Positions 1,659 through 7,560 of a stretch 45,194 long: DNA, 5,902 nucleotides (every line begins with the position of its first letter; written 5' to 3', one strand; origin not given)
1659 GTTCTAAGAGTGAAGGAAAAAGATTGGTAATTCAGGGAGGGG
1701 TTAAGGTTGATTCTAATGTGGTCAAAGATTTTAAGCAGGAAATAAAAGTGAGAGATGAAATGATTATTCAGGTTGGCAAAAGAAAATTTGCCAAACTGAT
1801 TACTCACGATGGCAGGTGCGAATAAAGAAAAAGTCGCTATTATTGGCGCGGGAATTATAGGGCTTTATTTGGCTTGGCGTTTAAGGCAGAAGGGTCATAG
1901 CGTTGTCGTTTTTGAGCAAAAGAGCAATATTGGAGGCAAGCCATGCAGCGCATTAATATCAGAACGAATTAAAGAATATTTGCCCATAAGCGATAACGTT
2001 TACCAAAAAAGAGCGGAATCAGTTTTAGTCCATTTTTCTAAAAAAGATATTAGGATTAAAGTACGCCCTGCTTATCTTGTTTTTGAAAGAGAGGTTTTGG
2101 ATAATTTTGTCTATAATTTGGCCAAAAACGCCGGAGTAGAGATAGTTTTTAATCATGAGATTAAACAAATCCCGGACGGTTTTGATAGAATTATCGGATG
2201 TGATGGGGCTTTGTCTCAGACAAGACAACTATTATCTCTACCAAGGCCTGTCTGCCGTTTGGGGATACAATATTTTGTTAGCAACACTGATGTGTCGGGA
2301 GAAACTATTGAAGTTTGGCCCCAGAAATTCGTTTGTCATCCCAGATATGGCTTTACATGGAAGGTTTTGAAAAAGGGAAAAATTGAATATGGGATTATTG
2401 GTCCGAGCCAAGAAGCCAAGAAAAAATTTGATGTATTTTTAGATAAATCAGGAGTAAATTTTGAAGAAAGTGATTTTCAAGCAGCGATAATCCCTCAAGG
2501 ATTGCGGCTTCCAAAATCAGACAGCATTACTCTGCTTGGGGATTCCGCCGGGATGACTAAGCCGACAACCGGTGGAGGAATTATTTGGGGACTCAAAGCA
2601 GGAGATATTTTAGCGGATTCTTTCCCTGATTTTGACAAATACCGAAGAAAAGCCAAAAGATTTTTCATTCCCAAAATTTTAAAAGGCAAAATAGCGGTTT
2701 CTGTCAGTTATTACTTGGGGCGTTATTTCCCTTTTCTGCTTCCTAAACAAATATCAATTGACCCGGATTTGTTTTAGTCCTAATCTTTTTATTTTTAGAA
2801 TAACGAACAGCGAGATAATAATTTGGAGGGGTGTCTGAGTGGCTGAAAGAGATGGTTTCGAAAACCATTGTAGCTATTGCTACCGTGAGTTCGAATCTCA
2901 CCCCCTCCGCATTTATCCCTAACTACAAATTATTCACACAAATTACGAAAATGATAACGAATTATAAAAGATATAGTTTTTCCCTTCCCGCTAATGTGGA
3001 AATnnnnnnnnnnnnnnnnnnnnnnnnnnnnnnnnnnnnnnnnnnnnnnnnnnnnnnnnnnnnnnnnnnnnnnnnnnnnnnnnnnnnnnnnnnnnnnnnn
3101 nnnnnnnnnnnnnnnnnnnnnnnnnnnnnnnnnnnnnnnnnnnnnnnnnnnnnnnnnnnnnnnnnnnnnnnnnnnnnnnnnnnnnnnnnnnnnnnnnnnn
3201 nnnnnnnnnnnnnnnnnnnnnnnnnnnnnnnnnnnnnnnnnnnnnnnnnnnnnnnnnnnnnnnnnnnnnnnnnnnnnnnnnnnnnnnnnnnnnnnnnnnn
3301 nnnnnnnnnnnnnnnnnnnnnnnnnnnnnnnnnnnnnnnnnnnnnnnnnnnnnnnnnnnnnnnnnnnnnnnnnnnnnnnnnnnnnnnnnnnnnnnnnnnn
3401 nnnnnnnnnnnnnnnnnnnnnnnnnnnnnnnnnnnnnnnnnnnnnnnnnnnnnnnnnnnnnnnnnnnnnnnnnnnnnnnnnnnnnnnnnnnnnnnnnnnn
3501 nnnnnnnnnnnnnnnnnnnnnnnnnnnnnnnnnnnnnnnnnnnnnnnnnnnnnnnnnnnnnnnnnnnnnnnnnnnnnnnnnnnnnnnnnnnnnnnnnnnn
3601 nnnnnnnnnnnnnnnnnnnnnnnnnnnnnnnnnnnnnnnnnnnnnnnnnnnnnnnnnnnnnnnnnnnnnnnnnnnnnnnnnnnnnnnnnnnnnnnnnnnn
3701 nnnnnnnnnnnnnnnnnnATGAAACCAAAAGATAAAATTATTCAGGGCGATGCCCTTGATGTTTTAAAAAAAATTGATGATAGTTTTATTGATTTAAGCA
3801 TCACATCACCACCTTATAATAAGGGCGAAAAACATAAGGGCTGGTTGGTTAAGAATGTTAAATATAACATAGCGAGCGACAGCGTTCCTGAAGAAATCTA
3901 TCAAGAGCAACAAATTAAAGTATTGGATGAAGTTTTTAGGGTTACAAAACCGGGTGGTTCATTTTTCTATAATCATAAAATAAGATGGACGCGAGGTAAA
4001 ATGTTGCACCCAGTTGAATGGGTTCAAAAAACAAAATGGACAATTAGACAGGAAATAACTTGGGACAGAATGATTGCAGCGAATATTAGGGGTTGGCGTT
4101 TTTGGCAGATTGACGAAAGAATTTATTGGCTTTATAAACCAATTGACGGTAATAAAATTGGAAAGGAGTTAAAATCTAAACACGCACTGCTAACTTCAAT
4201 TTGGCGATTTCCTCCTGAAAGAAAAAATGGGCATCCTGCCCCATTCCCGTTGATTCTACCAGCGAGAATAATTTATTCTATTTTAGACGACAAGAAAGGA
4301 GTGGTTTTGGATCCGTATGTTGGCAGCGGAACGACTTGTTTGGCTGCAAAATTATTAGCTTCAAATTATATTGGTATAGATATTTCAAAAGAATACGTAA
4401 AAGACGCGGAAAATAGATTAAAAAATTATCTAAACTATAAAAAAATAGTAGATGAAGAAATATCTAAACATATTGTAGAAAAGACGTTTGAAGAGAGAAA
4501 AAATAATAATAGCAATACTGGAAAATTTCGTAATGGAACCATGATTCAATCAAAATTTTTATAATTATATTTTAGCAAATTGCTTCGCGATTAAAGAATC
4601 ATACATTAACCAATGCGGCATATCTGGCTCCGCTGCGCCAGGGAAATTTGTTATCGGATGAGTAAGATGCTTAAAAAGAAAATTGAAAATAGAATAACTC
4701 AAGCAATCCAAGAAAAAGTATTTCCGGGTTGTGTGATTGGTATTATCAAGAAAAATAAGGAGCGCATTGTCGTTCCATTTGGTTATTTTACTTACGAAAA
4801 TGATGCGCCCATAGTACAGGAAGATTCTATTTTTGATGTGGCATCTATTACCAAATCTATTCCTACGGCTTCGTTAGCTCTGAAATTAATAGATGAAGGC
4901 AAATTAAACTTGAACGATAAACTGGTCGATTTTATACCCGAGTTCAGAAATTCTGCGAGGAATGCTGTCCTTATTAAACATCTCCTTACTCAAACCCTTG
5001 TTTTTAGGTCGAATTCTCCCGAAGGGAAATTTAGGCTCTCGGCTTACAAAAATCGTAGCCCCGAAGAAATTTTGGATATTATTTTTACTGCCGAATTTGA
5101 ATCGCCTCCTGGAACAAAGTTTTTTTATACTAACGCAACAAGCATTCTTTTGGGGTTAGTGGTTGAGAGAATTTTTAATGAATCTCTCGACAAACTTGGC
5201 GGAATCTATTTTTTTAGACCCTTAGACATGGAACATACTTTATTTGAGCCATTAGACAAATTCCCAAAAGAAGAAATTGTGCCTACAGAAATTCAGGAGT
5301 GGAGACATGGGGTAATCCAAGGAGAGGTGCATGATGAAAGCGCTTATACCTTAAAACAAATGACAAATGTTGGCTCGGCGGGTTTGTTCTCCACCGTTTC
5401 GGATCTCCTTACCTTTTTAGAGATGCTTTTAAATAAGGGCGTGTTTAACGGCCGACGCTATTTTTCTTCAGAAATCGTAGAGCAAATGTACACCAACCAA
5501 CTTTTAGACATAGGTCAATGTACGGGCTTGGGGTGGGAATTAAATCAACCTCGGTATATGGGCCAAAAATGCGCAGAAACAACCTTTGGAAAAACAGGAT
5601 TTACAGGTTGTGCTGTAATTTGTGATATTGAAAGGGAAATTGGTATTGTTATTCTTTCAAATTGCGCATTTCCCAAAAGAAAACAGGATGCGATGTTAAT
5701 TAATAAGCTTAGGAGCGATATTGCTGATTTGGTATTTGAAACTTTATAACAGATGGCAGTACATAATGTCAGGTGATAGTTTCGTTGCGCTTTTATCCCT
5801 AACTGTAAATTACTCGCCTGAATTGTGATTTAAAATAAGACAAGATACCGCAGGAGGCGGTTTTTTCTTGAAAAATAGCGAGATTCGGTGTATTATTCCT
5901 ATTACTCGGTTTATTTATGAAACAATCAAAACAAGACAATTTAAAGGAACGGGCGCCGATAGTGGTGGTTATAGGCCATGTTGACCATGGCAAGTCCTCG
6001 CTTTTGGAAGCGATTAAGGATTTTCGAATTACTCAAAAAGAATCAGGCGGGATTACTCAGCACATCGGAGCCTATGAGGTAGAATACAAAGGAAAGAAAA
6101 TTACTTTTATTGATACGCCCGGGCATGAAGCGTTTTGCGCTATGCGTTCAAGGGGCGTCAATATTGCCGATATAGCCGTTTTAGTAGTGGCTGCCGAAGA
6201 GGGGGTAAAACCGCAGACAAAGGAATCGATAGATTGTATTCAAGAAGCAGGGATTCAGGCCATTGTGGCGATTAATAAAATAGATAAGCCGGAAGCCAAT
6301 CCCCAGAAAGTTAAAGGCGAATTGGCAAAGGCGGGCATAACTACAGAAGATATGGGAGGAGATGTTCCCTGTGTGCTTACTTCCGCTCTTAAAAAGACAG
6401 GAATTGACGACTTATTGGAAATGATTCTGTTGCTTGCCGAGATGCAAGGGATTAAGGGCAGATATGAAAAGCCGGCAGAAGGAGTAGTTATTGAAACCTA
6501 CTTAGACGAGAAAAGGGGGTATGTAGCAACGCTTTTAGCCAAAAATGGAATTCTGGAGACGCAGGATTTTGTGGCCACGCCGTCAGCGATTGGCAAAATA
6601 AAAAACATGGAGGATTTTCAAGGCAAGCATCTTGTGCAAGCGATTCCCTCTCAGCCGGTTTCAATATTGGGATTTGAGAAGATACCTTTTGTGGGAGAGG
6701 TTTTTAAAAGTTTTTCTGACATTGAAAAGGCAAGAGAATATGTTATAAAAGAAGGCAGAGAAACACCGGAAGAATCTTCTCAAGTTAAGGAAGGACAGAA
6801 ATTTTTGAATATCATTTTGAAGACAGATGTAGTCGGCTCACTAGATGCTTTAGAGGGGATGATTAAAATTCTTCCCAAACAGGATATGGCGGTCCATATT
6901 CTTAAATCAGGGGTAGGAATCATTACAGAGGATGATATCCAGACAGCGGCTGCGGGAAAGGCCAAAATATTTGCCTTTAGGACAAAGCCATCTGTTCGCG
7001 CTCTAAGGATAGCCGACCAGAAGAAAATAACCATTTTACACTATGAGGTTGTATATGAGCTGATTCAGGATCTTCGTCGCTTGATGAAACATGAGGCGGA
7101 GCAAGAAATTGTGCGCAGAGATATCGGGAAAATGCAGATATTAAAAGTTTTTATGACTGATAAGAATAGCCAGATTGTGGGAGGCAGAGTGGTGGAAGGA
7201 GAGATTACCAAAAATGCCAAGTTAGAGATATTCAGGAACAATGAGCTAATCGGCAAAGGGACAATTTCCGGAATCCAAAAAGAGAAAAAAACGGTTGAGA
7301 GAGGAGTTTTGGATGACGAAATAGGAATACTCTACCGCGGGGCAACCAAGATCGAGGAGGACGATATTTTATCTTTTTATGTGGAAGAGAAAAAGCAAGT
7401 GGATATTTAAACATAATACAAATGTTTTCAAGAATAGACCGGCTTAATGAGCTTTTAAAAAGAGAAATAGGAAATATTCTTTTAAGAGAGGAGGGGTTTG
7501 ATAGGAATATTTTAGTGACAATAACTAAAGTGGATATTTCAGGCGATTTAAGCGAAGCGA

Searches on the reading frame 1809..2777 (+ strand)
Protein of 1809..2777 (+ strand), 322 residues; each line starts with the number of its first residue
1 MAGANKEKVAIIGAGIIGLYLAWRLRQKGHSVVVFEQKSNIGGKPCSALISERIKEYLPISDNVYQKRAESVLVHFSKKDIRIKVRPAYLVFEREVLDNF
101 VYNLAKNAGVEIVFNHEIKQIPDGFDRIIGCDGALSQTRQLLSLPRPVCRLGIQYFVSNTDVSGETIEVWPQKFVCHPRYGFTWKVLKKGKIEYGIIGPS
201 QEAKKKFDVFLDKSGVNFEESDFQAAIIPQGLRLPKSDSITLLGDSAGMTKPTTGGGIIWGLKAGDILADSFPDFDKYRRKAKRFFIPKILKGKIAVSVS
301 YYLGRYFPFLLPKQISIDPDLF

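Call 51: search_protein_families(library=pfam, proteins=[window:1809-2777:+], max_evalue=0.01)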
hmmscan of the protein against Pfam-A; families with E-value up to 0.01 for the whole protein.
window:1809-2777:+ (322 aa): 12 families
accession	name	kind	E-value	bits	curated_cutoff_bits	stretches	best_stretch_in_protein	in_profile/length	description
PF13450.12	NAD_binding_8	-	1.2e-10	41.9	21.9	1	11-44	1-34/68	NAD(P)-binding Rossmann-like domain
PF01266.30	DAO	-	1.3e-10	41.8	27.9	1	8-42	1-35/353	FAD dependent oxidoreductase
PF01494.25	FAD_binding_3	-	1.9e-07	31.1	22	1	8-122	3-127/349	FAD binding domain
PF00070.33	Pyr_redox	-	2.1e-07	31.8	22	1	8-57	1-49/82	Pyridine nucleotide-disulphide oxidoreductase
PF07992.20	Pyr_redox_2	-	1.6e-06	28.2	26.1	1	6-57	142-192/291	Pyridine nucleotide-disulphide oxidoreductase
PF12831.13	FAD_oxidored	-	1.6e-05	24.8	27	1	9-120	2-113/416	FAD dependent oxidoreductase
PF03486.20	HI0933_like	-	6.4e-05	23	50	1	8-44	2-38/244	HI0933-like protein Rossmann domain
PF02558.23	ApbA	-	0.00023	21.2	22.2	1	9-35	1-27/150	Ketopantoate reductase PanE/ApbA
PF00890.30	FAD_binding_2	-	0.00046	19.9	20.4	1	9-44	2-37/414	FAD binding domain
PF05834.18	Lycopene_cycl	-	0.00086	18.9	23.4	0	9-41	2-36/380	Lycopene cyclase protein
PF03446.21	NAD_binding_2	-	0.0044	17.5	21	0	8-39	1-32/161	NAD binding domain of 6-phosphogluconate dehydrogenase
PF01593.30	Amino_oxidase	-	0.0046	16.7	19.8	0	18-44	3-29/443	Flavin containing amine oxidoreductase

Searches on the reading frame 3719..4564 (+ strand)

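Call 51: search_protein_families(library=pfam, proteins=[window:3719-4564:+], max_evalue=0.01)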
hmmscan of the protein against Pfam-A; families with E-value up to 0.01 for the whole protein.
window:3719-4564:+ (281 aa): 5 families
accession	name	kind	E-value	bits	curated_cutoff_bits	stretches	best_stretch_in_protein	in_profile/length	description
PF01555.25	N6_N4_Mtase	-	7.3e-34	118.1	26.7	1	24-231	1-220/221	DNA methylase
PF13847.12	Methyltransf_31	-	7.9e-07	29.3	27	1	191-236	2-50/145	Methyltransferase domain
PF08241.18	Methyltransf_11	-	8.9e-06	26.7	21.2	0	201-238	3-42/95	Methyltransferase domain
PF13649.12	Methyltransf_25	-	2.5e-05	25.3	27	0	196-236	1-43/97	Methyltransferase domain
PF08242.18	Methyltransf_12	-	0.0013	19.8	30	0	201-239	3-45/98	Methyltransferase domain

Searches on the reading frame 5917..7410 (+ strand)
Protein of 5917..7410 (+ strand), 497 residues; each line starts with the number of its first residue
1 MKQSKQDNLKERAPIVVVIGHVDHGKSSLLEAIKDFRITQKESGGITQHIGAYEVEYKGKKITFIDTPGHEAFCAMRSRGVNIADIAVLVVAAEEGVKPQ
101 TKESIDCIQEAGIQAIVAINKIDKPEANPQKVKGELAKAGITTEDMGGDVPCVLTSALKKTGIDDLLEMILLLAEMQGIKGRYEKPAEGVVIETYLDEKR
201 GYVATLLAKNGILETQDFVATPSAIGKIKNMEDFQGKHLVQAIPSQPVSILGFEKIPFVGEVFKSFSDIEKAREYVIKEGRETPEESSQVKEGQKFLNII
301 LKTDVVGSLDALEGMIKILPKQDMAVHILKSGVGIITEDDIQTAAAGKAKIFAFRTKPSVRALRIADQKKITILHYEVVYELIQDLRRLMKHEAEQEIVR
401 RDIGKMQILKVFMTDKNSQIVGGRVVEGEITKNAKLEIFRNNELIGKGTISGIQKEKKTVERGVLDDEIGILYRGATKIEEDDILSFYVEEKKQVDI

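Call 51: search_protein_families(library=pfam, proteins=[window:5917-7410:+], max_evalue=0.01)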
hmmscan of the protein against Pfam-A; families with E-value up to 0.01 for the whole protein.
window:5917-7410:+ (497 aa): 13 families
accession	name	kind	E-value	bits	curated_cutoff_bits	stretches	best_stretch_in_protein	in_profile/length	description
PF00009.33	GTP_EFTU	-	5.5e-40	137.4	26.5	1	13-173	3-185/188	Elongation factor Tu GTP binding domain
PF11987.13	IF-2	-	4.7e-25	88.2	27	1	284-386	13-116/117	Translation-initiation factor 2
PF22042.2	EF-G_D2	-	1.6e-14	54.2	27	1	186-264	1-82/84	Elongation factor G domain 2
PF01926.29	MMR_HSR1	-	2.5e-13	50.5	21.9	1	16-121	2-113/113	50S ribosome-binding GTPase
PF00350.29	Dynamin_N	-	3.1e-06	27.8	27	1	16-49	1-34/168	Dynamin family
PF02421.24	FeoB_N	-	3.5e-06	27.1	27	1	16-169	3-155/156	Ferrous iron transport protein B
PF00071.28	Ras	-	4.4e-06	26.8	21.6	1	16-171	2-157/162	Ras family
PF03144.31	GTP_EFTU_D2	-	5.7e-06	27.1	30.3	1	419-476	2-61/73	Elongation factor Tu domain 2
PF08477.19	Roc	-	7.8e-05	23.3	27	1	16-123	2-119/119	Ras of Complex, Roc, domain of DAPkinase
PF03193.22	RsgA_GTPase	-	0.00039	20.7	30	0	84-169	23-103/174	RsgA GTPase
PF09439.16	SRPRB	-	0.00047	20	25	1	12-73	2-59/178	Signal recognition particle receptor beta subunit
PF03308.22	MeaB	-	0.00093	18.7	23.1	1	82-184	145-245/273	Methylmalonyl Co-A mutase-associated GTPase MeaB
PF14578.12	GTP_EFTU_D4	-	0.0026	18.1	23.8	1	404-485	3-85/86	Elongation factor Tu domain 4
